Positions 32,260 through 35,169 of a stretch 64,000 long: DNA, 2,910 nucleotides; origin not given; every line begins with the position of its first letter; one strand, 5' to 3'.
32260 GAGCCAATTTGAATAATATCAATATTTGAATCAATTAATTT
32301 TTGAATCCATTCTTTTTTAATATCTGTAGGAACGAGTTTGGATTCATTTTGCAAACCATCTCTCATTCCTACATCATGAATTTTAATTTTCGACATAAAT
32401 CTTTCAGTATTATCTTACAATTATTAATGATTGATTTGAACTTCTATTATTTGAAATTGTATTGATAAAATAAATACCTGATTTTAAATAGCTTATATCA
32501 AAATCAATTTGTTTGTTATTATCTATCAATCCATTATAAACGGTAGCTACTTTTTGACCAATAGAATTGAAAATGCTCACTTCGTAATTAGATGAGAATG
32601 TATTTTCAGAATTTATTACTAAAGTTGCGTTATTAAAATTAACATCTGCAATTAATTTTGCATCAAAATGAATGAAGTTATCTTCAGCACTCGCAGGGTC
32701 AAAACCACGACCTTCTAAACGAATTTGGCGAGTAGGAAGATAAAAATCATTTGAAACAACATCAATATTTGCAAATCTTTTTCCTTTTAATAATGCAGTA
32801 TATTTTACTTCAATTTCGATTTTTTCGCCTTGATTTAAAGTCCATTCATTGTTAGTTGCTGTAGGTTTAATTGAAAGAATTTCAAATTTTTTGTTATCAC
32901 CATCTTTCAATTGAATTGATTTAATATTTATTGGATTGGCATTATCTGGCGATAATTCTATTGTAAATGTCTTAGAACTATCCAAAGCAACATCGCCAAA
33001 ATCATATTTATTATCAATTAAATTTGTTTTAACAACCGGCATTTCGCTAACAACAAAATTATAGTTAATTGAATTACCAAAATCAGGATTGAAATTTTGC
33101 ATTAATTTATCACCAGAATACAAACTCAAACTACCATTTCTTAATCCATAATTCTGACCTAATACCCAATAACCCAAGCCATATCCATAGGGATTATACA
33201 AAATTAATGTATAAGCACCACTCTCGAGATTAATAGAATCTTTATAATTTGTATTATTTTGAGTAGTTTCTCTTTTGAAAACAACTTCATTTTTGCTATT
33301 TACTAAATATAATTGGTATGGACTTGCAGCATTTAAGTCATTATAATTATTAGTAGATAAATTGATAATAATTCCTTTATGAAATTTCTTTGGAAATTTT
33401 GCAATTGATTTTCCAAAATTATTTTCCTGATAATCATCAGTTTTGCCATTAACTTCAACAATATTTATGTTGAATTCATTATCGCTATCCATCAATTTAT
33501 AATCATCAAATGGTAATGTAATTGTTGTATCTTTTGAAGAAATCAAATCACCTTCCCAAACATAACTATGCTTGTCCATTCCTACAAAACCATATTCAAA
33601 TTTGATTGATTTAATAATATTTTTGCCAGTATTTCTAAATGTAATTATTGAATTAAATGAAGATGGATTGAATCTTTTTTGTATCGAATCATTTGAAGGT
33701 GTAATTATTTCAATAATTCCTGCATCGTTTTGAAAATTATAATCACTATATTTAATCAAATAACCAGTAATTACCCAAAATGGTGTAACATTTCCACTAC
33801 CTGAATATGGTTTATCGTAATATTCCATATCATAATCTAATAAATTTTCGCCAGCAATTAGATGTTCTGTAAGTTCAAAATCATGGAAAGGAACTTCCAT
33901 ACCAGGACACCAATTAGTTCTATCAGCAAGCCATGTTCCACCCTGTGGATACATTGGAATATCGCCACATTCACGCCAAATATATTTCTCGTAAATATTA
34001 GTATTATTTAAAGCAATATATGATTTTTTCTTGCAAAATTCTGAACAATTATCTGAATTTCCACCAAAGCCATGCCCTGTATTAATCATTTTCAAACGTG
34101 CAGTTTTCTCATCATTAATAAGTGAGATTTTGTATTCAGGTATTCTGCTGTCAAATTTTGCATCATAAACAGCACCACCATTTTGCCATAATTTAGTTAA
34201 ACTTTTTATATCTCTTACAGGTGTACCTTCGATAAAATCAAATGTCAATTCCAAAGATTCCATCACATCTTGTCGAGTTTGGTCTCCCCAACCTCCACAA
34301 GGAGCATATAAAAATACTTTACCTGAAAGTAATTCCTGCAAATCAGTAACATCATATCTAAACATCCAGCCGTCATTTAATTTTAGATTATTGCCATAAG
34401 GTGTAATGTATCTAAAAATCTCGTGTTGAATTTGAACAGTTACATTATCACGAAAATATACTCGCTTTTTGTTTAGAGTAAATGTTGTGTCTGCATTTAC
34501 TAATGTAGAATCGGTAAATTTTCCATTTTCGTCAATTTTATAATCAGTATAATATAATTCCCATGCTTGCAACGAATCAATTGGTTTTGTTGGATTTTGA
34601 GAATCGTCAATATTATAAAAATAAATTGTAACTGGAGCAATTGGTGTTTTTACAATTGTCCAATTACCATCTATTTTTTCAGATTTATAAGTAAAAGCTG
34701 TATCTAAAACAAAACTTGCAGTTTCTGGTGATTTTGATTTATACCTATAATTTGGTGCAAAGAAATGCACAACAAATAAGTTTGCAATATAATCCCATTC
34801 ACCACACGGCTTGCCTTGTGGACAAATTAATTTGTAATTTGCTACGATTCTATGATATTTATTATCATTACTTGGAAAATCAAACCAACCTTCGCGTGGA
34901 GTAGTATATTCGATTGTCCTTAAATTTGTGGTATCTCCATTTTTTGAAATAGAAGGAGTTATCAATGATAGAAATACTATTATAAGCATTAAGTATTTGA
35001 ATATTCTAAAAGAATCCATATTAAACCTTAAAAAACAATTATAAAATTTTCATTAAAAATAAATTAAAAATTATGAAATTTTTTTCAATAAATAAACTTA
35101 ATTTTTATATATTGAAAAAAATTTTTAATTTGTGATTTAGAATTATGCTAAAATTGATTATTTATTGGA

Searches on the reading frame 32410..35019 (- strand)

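Call 74: search_protein_families(library=pfam, proteins=[window:32410-35019:-], max_evalue=0.0001)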
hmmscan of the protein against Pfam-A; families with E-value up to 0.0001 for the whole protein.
window:32410-35019:- (869 aa): 2 families
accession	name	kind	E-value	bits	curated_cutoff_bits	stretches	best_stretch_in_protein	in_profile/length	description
PF09113.15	N-glycanase_C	-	5.7e-19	68.7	25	1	285-422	2-140/140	Peptide-N-glycosidase F, C terminal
PF18962.6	Por_Secre_tail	-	8e-07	29.7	27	1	798-867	8-75/75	Secretion system C-terminal sorting domain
